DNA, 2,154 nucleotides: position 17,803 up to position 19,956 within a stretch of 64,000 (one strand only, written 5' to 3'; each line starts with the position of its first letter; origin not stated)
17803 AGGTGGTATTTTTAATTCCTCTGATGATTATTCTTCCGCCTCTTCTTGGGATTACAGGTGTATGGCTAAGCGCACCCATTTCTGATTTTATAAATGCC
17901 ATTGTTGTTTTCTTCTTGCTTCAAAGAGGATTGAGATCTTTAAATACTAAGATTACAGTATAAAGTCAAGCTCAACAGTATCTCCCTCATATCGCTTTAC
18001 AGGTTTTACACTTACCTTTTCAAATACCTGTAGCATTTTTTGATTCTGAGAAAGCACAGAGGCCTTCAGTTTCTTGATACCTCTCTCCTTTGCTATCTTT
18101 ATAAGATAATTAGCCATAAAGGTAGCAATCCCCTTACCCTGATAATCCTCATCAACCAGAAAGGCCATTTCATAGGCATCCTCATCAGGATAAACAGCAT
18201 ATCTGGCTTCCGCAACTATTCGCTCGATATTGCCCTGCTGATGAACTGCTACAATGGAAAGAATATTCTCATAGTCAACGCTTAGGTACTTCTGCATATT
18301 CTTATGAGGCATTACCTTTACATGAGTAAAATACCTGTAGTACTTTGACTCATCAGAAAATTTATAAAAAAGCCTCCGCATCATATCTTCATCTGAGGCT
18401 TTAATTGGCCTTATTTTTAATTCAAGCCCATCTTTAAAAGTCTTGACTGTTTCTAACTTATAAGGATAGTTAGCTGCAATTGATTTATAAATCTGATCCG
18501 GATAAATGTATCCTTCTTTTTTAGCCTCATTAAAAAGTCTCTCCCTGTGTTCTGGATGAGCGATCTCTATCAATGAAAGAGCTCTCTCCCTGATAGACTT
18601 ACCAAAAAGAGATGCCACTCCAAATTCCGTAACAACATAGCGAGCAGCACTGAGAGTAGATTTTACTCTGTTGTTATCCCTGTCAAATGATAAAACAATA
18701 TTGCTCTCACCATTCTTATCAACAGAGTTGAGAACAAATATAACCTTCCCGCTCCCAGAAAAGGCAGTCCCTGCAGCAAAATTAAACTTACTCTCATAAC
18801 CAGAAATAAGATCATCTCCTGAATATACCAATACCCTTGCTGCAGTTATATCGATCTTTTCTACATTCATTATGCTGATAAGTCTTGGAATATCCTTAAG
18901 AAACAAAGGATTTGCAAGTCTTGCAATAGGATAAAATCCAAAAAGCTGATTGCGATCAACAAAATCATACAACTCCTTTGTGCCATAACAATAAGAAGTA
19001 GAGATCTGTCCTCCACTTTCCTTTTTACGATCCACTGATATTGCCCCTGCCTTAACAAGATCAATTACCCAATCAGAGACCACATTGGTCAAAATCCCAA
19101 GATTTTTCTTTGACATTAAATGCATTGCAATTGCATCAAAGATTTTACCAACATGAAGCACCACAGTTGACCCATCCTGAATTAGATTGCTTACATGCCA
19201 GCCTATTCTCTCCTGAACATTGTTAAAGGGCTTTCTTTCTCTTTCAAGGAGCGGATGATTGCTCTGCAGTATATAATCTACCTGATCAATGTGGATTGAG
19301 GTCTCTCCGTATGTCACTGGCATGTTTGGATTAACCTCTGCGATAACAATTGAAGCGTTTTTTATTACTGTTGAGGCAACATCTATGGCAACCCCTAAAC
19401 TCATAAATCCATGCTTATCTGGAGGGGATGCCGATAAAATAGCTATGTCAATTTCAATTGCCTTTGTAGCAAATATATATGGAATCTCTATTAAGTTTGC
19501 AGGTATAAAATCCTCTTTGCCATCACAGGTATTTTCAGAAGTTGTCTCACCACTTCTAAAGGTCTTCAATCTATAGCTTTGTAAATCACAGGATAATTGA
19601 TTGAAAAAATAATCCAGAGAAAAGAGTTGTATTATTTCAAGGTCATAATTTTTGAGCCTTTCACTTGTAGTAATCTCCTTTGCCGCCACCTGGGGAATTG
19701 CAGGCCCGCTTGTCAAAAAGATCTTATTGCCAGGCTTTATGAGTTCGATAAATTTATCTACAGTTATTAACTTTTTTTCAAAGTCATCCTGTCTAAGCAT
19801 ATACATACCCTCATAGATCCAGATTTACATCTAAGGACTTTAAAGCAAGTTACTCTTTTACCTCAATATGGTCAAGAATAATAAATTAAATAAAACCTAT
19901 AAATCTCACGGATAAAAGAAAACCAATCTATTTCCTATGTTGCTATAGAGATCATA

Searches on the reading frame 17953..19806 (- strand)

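Call 96: search_protein_families(library=pfam, proteins=[window:17953-19806:-], max_evalue=0.00001)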
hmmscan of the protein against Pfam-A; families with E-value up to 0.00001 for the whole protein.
window:17953-19806:- (617 aa): 5 families
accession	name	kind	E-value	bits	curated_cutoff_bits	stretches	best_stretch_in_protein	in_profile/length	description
PF13336.12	AcetylCoA_hyd_C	-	3.6e-36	124.8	23.7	1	275-428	1-154/154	Acetyl-CoA hydrolase/transferase C-terminal domain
PF02550.21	AcetylCoA_hydro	-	8.9e-22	78.5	24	1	5-183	1-190/198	Acetyl-CoA hydrolase/transferase N-terminal domain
PF00583.31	Acetyltransf_1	-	4.6e-12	46.7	20.7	1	516-597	34-113/116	Acetyltransferase (GNAT) family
PF13302.13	Acetyltransf_3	-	4.3e-08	34.4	25.4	1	463-598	2-135/138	Acetyltransferase (GNAT) domain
PF13508.13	Acetyltransf_7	-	7.8e-06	26.6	27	0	520-588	8-70/84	Acetyltransferase (GNAT) domain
